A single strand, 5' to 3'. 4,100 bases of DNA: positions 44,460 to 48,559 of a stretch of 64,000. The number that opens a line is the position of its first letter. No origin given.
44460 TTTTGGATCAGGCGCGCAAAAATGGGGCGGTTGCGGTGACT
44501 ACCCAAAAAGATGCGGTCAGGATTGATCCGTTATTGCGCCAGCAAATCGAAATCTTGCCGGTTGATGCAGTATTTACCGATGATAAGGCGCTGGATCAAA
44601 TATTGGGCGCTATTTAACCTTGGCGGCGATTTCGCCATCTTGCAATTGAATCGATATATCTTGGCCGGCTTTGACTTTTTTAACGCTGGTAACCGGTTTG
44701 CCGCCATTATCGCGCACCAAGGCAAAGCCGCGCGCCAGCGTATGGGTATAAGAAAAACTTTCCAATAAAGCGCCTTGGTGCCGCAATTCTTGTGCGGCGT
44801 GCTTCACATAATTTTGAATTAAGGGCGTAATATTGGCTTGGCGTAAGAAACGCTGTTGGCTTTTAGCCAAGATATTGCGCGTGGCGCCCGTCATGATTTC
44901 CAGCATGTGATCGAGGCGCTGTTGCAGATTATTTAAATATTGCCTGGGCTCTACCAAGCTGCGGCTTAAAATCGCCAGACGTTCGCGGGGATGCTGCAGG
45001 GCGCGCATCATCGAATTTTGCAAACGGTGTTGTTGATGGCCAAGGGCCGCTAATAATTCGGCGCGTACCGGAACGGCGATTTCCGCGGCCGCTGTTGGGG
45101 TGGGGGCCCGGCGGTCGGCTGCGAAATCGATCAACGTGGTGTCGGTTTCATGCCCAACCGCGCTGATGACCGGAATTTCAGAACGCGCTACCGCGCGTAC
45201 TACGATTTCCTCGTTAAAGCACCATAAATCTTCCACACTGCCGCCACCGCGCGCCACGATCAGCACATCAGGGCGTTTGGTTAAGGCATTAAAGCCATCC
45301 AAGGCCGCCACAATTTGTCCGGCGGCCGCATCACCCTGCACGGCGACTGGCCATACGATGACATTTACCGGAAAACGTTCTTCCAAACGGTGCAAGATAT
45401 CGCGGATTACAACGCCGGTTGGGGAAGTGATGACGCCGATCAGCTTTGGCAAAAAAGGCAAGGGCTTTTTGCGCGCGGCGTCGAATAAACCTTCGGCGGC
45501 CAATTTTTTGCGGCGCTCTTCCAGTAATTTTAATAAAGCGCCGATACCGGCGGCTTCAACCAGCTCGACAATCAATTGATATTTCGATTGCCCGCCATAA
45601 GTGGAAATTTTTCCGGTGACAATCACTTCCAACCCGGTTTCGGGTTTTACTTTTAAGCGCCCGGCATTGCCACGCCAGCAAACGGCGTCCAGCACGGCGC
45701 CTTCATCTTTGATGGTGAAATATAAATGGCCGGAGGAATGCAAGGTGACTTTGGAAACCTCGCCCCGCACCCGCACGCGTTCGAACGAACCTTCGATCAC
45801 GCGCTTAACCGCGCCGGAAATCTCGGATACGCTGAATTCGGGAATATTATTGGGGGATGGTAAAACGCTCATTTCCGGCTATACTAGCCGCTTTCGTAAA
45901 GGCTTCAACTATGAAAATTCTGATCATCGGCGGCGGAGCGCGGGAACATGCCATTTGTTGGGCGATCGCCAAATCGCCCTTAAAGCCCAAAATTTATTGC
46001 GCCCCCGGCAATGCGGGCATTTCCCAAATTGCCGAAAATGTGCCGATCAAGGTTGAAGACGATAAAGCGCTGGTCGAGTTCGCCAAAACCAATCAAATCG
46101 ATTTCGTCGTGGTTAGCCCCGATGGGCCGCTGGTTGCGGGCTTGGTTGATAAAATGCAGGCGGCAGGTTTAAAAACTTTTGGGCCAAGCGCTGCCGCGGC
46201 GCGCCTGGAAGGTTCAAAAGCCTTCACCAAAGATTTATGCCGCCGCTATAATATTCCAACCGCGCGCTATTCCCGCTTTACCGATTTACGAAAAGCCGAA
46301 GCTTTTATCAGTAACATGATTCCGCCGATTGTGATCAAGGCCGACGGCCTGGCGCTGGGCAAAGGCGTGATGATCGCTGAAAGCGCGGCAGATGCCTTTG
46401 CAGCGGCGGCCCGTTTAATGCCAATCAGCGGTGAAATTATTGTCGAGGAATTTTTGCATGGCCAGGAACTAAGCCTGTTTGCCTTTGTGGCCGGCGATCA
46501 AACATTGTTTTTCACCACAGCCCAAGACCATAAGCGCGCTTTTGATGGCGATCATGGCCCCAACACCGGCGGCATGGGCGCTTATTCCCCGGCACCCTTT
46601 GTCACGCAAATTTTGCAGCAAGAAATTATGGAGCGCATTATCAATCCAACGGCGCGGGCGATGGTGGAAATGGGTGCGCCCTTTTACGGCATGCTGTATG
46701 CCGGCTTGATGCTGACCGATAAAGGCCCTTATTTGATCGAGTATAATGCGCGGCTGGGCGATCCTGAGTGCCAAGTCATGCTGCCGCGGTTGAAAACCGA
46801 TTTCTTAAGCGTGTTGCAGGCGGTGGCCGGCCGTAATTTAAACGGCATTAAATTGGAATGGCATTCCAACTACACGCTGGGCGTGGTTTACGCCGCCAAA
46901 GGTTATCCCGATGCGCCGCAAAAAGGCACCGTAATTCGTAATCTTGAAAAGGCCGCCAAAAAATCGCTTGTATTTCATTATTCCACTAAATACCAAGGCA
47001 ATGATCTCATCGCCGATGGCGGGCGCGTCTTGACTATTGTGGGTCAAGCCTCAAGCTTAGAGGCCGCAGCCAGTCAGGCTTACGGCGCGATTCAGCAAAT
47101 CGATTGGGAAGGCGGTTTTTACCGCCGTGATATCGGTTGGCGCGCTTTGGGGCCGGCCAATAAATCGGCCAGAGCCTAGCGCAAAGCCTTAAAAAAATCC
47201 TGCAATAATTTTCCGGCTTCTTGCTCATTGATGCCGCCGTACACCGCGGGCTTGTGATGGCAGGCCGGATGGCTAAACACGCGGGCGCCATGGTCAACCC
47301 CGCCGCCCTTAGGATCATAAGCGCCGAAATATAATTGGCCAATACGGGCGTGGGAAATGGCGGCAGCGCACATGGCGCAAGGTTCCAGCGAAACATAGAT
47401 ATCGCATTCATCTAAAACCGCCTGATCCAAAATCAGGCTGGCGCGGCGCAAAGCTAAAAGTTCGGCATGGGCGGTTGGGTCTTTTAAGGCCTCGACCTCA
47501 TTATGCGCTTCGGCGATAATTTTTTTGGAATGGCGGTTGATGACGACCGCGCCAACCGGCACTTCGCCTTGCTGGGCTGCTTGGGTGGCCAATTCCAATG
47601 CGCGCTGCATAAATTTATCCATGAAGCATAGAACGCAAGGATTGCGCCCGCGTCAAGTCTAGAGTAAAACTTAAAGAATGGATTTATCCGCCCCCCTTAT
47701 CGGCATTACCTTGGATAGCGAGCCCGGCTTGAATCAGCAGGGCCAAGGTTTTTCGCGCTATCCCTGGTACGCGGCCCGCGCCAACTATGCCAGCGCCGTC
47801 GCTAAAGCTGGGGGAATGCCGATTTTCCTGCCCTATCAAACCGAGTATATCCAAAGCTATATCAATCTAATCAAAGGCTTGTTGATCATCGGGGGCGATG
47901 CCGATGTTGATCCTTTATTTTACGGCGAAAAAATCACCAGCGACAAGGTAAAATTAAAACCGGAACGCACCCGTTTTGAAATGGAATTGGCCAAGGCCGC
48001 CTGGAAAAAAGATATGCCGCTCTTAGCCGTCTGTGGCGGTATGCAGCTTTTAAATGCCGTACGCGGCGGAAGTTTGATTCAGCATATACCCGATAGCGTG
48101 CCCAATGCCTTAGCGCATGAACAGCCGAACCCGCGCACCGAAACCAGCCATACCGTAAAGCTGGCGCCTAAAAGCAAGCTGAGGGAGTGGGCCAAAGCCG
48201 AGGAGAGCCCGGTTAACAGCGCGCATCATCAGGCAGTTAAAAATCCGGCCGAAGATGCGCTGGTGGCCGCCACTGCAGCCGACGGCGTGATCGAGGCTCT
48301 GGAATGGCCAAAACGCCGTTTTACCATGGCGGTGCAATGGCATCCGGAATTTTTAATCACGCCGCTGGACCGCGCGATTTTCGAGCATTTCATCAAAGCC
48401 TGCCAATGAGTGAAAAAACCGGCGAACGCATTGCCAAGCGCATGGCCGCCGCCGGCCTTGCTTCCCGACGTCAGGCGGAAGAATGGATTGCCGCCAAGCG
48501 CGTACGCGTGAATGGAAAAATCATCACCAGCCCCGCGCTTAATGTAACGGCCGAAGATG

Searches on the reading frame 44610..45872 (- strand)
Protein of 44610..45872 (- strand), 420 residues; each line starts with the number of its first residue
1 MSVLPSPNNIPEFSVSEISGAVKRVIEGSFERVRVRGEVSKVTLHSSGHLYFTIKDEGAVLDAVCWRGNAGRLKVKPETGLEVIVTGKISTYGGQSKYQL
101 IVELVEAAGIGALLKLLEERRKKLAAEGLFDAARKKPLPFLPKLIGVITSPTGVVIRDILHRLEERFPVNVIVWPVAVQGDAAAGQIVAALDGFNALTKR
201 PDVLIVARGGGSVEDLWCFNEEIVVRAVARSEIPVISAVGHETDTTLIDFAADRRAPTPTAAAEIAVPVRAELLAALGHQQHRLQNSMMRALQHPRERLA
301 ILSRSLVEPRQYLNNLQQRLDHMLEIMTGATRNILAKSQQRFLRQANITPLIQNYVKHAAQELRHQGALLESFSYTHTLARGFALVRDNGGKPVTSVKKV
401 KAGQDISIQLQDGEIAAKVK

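Call 55: search_protein_families(library=pfam, proteins=[window:44610-45872:-], max_evalue=0.001)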
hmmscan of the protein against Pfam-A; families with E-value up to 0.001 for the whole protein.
window:44610-45872:- (420 aa): 4 families
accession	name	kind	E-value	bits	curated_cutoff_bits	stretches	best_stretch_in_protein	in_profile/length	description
PF02601.20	Exonuc_VII_L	-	1e-100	337.7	35.9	1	129-417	1-314/315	Exonuclease VII, large subunit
PF13742.12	tRNA_anti_2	-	1.7e-27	95.9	27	1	13-105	1-94/95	OB-fold nucleic acid binding domain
PF01336.31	tRNA_anti-codon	-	1.5e-11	44.5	27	1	33-103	1-70/75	OB-fold nucleic acid binding domain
PF17768.7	RecJ_OB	-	4.5e-05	23.9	27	1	40-103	41-106/107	RecJ OB domain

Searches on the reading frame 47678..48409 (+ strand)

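Call 55: search_protein_families(library=pfam, proteins=[window:47678-48409:+], max_evalue=0.001)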
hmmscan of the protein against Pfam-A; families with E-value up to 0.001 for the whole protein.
window:47678-48409:+ (243 aa): 2 families
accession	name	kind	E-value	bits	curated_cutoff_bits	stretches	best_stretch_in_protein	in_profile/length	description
PF07722.19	Peptidase_C26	-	7.4e-60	202.9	20.5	1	6-224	1-219/219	Peptidase C26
PF00117.34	GATase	-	3.2e-15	56.7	22.8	1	97-239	57-187/190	Glutamine amidotransferase class-I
